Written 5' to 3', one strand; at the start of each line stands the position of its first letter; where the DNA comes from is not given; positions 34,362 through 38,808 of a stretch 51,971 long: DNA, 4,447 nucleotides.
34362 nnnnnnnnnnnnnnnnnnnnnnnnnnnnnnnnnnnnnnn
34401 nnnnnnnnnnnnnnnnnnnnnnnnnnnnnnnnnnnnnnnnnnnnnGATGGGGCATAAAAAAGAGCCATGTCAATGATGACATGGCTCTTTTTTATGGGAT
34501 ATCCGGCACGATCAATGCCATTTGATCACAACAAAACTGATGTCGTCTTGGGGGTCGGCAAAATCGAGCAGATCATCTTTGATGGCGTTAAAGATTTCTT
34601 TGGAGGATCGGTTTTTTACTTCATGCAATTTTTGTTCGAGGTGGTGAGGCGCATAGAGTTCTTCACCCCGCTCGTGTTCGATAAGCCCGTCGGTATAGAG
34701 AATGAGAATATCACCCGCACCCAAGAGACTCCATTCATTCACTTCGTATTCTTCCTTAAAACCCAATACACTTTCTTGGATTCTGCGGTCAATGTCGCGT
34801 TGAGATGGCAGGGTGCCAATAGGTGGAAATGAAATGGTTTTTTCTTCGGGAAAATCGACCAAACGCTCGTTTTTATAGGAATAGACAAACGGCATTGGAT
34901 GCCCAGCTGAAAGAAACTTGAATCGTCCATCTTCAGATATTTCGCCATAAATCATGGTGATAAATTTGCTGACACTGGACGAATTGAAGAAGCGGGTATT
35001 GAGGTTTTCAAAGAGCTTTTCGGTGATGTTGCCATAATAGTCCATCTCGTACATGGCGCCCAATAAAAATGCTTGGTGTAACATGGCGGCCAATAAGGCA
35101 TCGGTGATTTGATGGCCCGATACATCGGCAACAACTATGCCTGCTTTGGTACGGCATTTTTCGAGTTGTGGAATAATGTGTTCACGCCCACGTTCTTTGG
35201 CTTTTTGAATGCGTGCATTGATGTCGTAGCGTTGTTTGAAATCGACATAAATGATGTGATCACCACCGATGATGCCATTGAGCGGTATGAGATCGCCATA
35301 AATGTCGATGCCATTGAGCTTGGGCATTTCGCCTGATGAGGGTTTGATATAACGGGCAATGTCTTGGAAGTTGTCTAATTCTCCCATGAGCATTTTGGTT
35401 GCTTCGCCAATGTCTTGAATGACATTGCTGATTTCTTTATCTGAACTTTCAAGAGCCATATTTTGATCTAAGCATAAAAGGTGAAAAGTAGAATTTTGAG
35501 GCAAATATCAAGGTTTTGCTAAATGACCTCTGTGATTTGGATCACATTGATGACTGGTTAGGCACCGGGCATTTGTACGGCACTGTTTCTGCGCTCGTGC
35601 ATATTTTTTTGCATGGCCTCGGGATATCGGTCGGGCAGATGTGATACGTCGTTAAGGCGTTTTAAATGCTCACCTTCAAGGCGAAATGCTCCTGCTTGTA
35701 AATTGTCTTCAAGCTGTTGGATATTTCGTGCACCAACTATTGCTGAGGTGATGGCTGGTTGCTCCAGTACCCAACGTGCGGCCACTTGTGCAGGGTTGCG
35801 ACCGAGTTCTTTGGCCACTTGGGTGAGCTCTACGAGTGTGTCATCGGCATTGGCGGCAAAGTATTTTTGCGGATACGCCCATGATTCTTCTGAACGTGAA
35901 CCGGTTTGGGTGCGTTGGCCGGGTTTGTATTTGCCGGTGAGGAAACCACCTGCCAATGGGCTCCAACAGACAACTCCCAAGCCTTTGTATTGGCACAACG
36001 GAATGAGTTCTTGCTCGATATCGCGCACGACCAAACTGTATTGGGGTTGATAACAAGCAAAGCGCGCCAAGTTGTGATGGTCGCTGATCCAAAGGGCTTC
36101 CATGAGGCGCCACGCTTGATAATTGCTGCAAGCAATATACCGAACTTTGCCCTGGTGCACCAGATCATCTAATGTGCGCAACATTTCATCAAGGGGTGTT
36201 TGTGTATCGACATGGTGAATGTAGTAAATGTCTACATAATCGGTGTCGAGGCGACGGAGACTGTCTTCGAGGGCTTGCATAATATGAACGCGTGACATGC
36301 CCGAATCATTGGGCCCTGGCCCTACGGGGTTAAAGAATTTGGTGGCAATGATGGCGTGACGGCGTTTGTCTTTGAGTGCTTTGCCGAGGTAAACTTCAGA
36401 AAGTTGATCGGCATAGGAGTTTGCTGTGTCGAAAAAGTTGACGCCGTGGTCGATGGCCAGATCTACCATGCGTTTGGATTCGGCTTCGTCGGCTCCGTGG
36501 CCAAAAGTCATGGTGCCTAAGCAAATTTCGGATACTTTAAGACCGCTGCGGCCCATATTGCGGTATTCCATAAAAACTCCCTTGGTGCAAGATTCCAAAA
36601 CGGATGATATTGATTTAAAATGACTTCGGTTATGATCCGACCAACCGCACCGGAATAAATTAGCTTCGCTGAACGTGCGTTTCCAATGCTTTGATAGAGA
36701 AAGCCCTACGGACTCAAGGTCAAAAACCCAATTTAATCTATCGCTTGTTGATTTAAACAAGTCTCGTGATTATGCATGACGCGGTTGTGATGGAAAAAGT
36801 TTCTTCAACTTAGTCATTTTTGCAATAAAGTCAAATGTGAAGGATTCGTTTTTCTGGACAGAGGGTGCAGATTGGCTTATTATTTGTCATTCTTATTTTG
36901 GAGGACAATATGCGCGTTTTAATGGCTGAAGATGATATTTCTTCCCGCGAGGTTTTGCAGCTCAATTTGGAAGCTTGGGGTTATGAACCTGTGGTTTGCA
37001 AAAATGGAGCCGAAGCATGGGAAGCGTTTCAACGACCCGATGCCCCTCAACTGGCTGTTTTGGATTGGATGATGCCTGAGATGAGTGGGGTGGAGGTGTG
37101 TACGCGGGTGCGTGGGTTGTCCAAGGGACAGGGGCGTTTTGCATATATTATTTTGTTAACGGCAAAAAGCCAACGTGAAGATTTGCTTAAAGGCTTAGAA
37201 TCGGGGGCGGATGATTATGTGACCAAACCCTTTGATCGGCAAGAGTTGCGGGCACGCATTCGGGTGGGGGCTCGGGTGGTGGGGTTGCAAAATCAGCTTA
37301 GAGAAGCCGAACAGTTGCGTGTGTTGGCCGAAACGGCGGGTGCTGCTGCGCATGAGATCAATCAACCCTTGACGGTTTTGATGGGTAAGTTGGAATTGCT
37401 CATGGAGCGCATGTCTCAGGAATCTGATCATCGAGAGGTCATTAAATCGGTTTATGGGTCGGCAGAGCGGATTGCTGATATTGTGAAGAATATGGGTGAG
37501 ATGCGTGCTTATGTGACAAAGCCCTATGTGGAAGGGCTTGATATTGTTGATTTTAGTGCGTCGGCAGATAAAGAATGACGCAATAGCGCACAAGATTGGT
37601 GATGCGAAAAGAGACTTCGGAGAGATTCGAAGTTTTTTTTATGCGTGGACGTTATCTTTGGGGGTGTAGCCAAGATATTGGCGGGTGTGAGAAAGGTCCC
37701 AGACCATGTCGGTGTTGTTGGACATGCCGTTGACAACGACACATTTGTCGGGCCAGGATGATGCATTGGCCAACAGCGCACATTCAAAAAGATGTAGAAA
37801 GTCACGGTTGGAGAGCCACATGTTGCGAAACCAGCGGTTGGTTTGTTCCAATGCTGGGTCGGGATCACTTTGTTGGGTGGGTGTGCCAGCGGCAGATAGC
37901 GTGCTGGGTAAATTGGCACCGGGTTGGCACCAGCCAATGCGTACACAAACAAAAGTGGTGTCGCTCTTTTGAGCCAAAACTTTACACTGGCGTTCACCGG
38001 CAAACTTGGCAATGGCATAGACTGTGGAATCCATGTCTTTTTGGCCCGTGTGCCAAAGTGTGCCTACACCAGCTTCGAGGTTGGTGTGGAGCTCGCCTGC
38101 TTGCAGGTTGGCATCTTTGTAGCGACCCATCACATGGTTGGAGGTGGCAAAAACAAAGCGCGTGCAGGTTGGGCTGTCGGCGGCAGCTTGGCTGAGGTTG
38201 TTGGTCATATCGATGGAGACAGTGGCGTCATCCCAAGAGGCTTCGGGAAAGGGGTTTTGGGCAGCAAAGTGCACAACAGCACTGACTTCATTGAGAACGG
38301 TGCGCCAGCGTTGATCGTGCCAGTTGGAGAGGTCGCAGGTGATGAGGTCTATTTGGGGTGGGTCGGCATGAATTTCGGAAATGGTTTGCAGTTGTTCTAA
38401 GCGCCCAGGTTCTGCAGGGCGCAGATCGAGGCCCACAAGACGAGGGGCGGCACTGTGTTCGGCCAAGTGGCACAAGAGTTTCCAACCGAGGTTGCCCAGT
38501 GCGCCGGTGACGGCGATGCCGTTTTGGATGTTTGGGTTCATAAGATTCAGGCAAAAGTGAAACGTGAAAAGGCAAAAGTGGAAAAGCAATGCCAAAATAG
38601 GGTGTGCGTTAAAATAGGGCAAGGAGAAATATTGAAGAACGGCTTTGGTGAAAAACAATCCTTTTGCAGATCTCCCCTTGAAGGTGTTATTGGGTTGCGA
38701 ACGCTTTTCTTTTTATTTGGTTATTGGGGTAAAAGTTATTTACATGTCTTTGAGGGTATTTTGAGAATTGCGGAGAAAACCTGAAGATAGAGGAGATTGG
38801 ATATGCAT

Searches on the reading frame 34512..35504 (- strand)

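Call 15: search_protein_families(library=pfam, proteins=[window:34512-35504:-], max_evalue=0.0001)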
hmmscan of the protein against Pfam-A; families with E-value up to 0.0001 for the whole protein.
window:34512-35504:- (330 aa): 1 family
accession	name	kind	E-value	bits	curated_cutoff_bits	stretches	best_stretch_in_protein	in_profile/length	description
PF07228.17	SpoIIE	-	3.1e-28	99.5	25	1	120-330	4-192/192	Stage II sporulation protein E (SpoIIE)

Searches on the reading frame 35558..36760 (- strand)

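Call 15: search_protein_families(library=pfam, proteins=[window:35558-36760:-], max_evalue=0.0001)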
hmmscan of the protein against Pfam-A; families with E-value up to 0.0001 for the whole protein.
window:35558-36760:- (400 aa): 1 family
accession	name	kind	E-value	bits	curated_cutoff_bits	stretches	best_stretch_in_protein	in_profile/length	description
PF00248.27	Aldo_ket_red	-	2.3e-83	280.1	24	1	78-372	1-289/291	Aldo/keto reductase family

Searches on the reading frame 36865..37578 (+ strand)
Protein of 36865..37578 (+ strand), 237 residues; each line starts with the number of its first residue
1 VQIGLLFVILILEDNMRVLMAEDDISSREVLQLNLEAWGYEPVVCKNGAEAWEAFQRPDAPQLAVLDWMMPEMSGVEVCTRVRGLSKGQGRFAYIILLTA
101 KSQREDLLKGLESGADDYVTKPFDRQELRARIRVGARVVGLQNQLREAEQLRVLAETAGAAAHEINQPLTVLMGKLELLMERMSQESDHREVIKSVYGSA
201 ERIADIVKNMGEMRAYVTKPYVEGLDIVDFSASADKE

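Call 15: search_protein_families(library=pfam, proteins=[window:36865-37578:+], max_evalue=0.0001)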
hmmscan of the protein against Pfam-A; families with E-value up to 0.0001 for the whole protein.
window:36865-37578:+ (237 aa): 2 families
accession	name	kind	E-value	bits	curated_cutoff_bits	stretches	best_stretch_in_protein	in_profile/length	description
PF00072.30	Response_reg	-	1.8e-23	83.2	30.2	1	18-133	1-111/111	Response regulator receiver domain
PF00512.31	HisKA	-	1.8e-10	41.2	26.9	1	157-210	5-57/66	His Kinase A (phospho-acceptor) domain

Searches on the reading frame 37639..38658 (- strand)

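Call 15: search_protein_families(library=pfam, proteins=[window:37639-38658:-], max_evalue=0.0001)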
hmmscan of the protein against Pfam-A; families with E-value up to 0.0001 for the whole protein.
window:37639-38658:- (339 aa): 4 families
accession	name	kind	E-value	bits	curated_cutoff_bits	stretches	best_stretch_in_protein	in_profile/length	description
PF01370.27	Epimerase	-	4.3e-13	49.7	20.9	1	48-241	1-169/240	NAD dependent epimerase/dehydratase family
PF01073.25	3Beta_HSD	-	9.1e-06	25.3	22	1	49-194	1-138/280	3-beta hydroxysteroid dehydrogenase/isomerase family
PF16363.11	GDP_Man_Dehyd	-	2.6e-05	24.3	27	1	50-184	2-140/332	GDP-mannose 4,6 dehydratase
PF07993.18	NAD_binding_4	-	6.5e-05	22.6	20.1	1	50-242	1-205/258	Male sterility protein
